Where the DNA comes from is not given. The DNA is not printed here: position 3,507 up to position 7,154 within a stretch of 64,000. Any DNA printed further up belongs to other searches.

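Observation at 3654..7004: Stand-alone Cas12-family (type V) effector of 1116 aa with no adaptation module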

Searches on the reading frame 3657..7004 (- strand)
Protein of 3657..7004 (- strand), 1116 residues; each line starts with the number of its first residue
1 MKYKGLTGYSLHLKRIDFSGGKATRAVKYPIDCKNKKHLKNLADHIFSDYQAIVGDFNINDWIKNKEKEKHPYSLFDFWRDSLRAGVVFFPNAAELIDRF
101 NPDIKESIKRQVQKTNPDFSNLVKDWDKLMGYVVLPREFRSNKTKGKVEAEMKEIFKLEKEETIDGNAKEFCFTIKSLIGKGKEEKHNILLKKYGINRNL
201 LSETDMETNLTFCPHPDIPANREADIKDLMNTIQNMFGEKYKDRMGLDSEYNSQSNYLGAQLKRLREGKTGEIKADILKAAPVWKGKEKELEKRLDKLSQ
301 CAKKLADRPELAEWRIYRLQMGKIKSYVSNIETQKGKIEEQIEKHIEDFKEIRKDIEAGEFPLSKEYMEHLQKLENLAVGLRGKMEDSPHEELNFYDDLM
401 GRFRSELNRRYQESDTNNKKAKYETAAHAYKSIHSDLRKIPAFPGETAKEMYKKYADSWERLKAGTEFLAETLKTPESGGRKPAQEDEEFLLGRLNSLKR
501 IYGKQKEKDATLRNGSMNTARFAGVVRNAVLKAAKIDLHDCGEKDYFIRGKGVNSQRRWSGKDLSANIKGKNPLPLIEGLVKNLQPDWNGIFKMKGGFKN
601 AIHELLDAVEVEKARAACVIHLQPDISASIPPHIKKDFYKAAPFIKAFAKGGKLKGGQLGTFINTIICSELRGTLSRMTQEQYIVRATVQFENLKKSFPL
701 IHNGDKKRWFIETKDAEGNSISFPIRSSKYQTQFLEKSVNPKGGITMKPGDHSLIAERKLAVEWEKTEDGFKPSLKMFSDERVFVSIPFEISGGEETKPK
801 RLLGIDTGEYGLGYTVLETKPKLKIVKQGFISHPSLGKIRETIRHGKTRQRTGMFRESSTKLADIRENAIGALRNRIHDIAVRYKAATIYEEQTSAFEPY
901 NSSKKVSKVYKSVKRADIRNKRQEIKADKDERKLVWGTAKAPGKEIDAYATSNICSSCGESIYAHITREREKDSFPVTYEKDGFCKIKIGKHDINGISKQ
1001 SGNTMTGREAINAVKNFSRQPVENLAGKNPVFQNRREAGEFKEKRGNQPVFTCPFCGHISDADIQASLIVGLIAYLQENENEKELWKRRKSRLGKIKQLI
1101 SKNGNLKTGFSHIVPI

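Call 6: search_protein_families(library=pfam, proteins=[window:3657-7004:-], max_evalue=1)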
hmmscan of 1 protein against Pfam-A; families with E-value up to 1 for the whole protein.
window:3657-7004:- (1116 aa): 5 families
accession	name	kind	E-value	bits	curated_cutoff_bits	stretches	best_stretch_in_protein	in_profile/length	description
PF07282.18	Cas12f1-like_TNB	-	1.4e-05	25.6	26.3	1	1049-1068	39-58/60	Cas12f1-like, TNB domain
PF07464.16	ApoLp-III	-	0.00038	21.1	36.3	1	226-350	4-118/146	Apolipophorin-III precursor (apoLp-III)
PF10498.14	IFT57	-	0.00041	19.9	40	1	215-378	123-281/360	Intra-flagellar transport protein 57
PF14836.12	Ubiquitin_3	-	0.012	16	24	1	135-161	14-42/88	Ubiquitin-like domain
PF04108.17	ATG17_like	-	0.029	14.3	43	0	323-378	120-175/355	Autophagy protein ATG17-like domain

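Call 7: search_protein_families(library=ncbifam, proteins=[window:3657-7004:-], max_evalue=1)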
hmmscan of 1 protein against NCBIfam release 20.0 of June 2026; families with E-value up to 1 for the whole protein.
window:3657-7004:- (1116 aa): 4 families
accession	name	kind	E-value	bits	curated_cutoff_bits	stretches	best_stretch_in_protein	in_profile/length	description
NF033951.2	Cas12d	equivalog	7.1e-301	1001.6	250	2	6-704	1-734/1180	type V CRISPR-associated protein Cas12d/CasY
NF033950.0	Cas12c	equivalog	9.4e-18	63.3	250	2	796-915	925-1043/1246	type V CRISPR-associated protein Cas12c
NF052432.1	TC0500_fam_Inc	equivalog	0.098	12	240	1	321-388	89-155/214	TC0500 family inclusion membrane protein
NF038350.1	taxis_HmpF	equivalog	0.15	10.4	200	1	286-377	413-503/553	pilus motility taxis protein HmpF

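Call 8: search_protein_families(library=padloc, proteins=[window:3657-7004:-], max_evalue=1)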
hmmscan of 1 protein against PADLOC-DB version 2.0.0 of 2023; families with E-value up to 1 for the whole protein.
window:3657-7004:- (1116 aa): 10 families
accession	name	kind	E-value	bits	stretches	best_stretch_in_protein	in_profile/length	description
PDLC01667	Cas12d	-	1.5e-149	497.9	2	9-715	6-669/986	Cas12d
PDLC01666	Cas12d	-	4e-144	479.9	2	8-707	1-638/945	CAS-V-D; effector__SPE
PDLC01663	Cas12c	-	1.6e-28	97.3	2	782-1071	850-1154/1165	CAS-V-C; effector__SPE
PDLC01664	Cas12c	-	8.3e-27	91.5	2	779-939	843-1002/1163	Cas12c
PDLC01662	Cas12c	-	1.5e-20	71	1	725-1071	620-957/968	CAS-V-C; effector__SPE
PDLC01665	Cas12c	-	8.5e-20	68.3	2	750-939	695-871/1035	Cas12c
PDLC01658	Cas12c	-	2e-12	43.6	2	796-937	925-1074/1256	C2c3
PDLC03840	LeoA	-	0.0013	15.8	1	325-459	283-422/577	-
PDLC00932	Cas12u3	-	0.056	10.8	1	1042-1069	357-384/398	Cas12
PDLC01699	Cas12f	-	0.2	8.9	1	1042-1067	360-385/399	CAS-V-F; effector__SPE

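Call 9: search_solved_structures(query=window:3657-7004:-, max_evalue=10, show_alignments=3)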
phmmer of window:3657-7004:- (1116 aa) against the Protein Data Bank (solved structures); distinct sequences matched with E-value up to 10: 1.
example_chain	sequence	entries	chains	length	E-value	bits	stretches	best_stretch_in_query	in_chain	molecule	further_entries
7v93_A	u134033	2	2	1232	0.00016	23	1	799-919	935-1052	cas12c2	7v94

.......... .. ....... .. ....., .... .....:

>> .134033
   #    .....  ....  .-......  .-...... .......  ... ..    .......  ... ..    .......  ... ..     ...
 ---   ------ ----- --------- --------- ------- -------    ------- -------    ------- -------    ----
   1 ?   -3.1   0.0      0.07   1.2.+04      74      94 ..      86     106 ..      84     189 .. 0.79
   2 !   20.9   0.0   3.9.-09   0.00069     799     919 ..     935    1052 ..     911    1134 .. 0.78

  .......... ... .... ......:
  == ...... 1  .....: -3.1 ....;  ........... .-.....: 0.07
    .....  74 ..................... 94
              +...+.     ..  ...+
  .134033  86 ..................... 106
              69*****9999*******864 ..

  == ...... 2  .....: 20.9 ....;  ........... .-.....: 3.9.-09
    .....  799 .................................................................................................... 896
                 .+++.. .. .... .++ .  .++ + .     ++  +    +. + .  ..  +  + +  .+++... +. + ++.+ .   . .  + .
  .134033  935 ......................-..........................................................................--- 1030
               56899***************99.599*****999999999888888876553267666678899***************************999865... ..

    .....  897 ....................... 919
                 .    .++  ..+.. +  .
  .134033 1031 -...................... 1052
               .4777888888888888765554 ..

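Call 14: find_homologous_proteins(query=window:3657-7004:-)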
Query window:3657-7004:- (1116 aa): 4 proteins with E <= 0.001 among 8000 candidates.
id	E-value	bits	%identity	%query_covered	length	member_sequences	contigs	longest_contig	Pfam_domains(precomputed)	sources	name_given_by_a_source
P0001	0.0e+0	2545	100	100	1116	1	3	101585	PF07282.19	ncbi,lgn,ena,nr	ncbi:MAG: type V CRISPR-associated protein Cas12d [Candidatus Dadabacteria bacterium]|nr:type V CRIS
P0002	0.0e+0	2251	89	100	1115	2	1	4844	PF07282.19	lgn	-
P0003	5.4e-70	255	27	96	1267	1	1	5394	-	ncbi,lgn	-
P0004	8.9e-46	175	25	96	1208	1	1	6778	-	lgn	-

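Call 15: find_encoding_contigs(protein=P0001, flank=10000, max_places=6)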
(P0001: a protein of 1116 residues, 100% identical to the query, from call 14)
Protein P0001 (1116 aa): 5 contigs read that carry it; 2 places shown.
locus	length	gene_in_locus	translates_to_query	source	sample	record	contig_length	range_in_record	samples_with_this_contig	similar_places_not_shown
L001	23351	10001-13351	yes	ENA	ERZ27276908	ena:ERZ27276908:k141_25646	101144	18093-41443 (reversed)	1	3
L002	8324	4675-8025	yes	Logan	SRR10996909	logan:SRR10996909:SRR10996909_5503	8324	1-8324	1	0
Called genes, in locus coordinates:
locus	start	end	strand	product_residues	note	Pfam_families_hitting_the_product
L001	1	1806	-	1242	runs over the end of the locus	PF02514:CobN-Mg_chel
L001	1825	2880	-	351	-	PF02492:cobW, PF07683:CobW_C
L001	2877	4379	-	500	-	PF01656:CbiA, PF13500:AAA_26, PF07685:GATase_3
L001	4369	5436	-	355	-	PF00155:Aminotran_1_2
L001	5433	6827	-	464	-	PF01656:CbiA, PF13500:AAA_26, PF07685:GATase_3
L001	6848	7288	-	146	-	PF00571:CBS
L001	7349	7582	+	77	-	PF01722:BolA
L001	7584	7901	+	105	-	PF00462:Glutaredoxin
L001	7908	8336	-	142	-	PF07681:DoxX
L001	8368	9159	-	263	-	PF00561:Abhydrolase_1, PF12146:Hydrolase_4, PF12697:Abhydrolase_6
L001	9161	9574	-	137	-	PF03652:RuvX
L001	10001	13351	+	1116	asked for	PF07282:Cas12f1-like_TNB (faint)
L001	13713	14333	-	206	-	PF01972:SDH_protease, PF25145:NfeD1b_N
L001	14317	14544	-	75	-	-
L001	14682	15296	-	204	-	PF06041:DUF924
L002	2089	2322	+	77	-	PF01722:BolA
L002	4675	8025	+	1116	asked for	PF07282:Cas12f1-like_TNB (faint)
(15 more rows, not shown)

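Call 29: find_encoding_contigs(protein=P0002, flank=10000, max_places=3)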
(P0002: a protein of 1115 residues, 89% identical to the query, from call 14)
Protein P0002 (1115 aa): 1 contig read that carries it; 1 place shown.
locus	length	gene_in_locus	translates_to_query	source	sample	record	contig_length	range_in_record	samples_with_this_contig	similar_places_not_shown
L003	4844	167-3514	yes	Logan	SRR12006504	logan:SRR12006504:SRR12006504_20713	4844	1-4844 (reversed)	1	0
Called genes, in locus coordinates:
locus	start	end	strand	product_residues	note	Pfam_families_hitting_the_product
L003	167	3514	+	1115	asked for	PF07282:Cas12f1-like_TNB (faint)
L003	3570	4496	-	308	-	PF01972:SDH_protease, PF25145:NfeD1b_N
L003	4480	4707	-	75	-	-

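Call 30: find_encoding_contigs(protein=P0003, flank=10000, max_places=3)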
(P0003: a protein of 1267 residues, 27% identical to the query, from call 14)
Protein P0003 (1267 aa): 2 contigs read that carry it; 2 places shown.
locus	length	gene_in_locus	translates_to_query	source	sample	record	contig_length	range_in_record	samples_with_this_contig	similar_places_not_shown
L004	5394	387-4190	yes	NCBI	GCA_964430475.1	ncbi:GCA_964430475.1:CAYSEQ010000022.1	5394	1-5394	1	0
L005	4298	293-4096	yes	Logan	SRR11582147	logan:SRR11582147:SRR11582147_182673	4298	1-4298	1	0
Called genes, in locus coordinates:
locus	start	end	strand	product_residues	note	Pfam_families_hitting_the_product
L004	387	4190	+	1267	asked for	-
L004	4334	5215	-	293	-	-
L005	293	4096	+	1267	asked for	-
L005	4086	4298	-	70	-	?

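Call 31: find_encoding_contigs(protein=P0004, flank=10000, max_places=3)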
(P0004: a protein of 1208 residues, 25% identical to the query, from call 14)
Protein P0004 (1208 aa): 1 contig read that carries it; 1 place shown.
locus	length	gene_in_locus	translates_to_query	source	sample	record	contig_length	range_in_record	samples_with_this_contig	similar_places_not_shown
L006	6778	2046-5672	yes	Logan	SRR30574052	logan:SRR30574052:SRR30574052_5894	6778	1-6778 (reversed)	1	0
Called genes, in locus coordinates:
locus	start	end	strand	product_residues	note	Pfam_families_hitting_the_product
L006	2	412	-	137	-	?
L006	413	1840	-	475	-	-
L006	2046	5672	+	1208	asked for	-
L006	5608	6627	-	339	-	PF01867:Cas_Cas1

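Call 34: search_protein_representatives(protein=window:3657-7004:-)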
Query: 1116 residues. Proteins with E-value up to 0.001 (for the whole library): 245; up to 1e-10: 194; up to 1e-30: 133. The best 150 are listed.
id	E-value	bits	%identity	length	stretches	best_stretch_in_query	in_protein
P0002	0.0e+00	2250.5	90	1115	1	1-1113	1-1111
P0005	3.6e-121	422.5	33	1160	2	712-1084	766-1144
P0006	7.3e-115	401.7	33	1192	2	2-717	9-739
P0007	2.5e-107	376.7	34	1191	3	724-1081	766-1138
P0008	1.7e-105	370.6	33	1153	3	722-1083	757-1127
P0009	2.4e-104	366.8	37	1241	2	721-1078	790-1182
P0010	3.9e-103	362.8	35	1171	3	4-712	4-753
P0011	4.4e-102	359.3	34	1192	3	720-1083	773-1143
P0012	1.4e-101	357.7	35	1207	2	605-1087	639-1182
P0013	3.4e-98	346.5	34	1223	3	706-1083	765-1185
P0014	3.3e-96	339.9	34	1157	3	4-728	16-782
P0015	1.8e-95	337.4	31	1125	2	711-1105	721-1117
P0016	2.2e-94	333.9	34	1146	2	718-1095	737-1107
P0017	4.7e-93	329.4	34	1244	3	7-702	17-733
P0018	6.4e-93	329.0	33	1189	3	722-1090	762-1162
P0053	1.2e-67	245.3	28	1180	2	709-1084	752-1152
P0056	5.1e-65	236.6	29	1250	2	723-1091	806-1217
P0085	4.9e-48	180.4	28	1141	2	711-1100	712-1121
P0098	4.5e-44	167.3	34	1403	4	802-1080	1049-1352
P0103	1.8e-42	162.0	32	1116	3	724-1078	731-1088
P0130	5.7e-32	127.2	33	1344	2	798-1087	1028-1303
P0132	1.4e-31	125.9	33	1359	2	692-1073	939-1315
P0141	2.1e-29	118.7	35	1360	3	706-962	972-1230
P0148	1.4e-27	112.6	34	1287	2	798-1001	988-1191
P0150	2.9e-27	111.6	35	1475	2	721-964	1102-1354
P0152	3.1e-27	111.5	29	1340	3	798-1084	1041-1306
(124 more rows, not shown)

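Call 37: find_related_loci(query=A2, collection=genome_contigs, flank=10000)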
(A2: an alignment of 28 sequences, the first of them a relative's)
Query A2 (1116 aa) in genome_contigs; peptide patterns used: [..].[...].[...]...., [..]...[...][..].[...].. (x = any residue, [..] = any of these).
149 stretches matched a pattern; 36 encode a relative of the query (tblastn E <= 1e-3); 36 distinct loci.
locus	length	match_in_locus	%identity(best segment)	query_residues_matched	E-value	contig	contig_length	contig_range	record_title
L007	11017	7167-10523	30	5-1072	1e-118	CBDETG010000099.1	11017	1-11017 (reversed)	MAG: Leptonemataceae bacterium isolate 4d98f0f0-2bf7-434a-b357-397b54298da8 genome assembly, contig: contig_99, whole ge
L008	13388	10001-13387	29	7-1056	9e-109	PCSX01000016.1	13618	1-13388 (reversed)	MAG: Candidatus Vogelbacteria bacterium CG22_combo_CG10-13_8_21_14_all_37_9 CG22_scaffold_2758_c, whole genome shotgun s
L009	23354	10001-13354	29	7-1072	8e-105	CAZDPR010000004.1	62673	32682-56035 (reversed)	MAG TPA_asm: uncultured Candidatus Saccharibacteria bacterium isolate SRP300315_co1_43 genome assembly, contig: NODE_234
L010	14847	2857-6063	29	7-1080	2e-104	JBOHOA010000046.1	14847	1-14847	MAG: Minisyncoccia bacterium isolate TC-S_metabat2.bin.347_sub k127_3087397, whole genome shotgun sequence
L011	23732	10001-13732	28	4-1076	2e-95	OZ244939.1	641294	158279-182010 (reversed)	MAG: Candidatus Paceibacterota bacterium isolate 42719d17-90dc-4aa8-9b60-4e7b6e23aec2 genome assembly, chromosome: 1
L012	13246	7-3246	29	58-1084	1e-91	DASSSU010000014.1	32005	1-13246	MAG TPA_asm: Candidatus Paceibacterota bacterium isolate SMAG_U523 k141_1890205, whole genome shotgun sequence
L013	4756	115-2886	28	184-1067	3e-90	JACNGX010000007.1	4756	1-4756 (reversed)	MAG: Parcubacteria group bacterium isolate NIOZ-UU136 NIOZ-UU_NODE_23551_length_4756_cov_5.45267, whole genome shotgun s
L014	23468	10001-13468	27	5-1078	2e-85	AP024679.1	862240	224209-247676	MAG: Candidatus Dojkabacteria bacterium KatS3mg085 DNA, complete genome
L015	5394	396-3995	27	2-1077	1e-78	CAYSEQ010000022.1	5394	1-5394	MAG TPA_asm: uncultured Gammaproteobacteria bacterium isolate binchicken_co30_31 genome assembly, contig: NODE_8174_leng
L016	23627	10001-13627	27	1-1077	1e-77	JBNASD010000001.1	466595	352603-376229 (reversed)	MAG: Microgenomates group bacterium isolate Kamch4336-1-MF-07 bin3.fa-1, whole genome shotgun sequence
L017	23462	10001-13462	26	7-1082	3e-81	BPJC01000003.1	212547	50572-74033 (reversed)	MAG: Patescibacteria group bacterium KatS3mg090 DNA, contig_17345, whole genome shotgun sequence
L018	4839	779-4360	25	4-1077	1e-75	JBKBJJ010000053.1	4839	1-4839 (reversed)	MAG: Microgenomates group bacterium isolate 21I_055.bin.7 NODE_53_length_4839_cov_4.155607, whole genome shotgun sequenc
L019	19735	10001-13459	29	1-1103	2e-116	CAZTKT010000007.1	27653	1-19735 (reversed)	MAG TPA_asm: uncultured Candidatus Saccharibacteria bacterium isolate binchicken_co264_14 genome assembly, contig: NODE_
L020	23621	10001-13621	25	6-1078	2e-67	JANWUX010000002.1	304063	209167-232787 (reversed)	MAG: Patescibacteria group bacterium isolate SKYG101 NODE_2_length_304063_cov_9.461747, whole genome shotgun sequence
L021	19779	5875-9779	28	2-1112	8e-91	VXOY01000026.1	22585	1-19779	MAG: Candidatus Spechtbacteria bacterium SB0662_bin_43 NODE_2171_length_22585_cov_45.260852, whole genome shotgun sequen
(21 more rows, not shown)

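Call 38: search_protein_families(library=ncbifam, alignment_id=A2, max_evalue=0.00001)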
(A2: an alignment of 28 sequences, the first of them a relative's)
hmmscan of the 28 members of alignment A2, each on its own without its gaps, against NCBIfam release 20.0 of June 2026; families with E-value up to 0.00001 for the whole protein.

A. member 1, P0001 (1116 aa): 2 families
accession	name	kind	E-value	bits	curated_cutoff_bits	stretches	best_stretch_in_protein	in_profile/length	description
NF033951.2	Cas12d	equivalog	7.1e-301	1001.6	250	2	6-704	1-734/1180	type V CRISPR-associated protein Cas12d/CasY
NF033950.0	Cas12c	equivalog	9.4e-18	63.3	250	1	796-915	925-1043/1246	type V CRISPR-associated protein Cas12c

B. families by the number of members that match (of 28 scanned): 3 families
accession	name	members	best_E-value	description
NF033951.2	Cas12d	28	0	type V CRISPR-associated protein Cas12d/CasY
NF033950.0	Cas12c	27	1.3e-25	type V CRISPR-associated protein Cas12c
NF045604.1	cas_Cas12e_CasX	7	1.6e-16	type V CRISPR RNA-guided endonuclease Cas12e/CasX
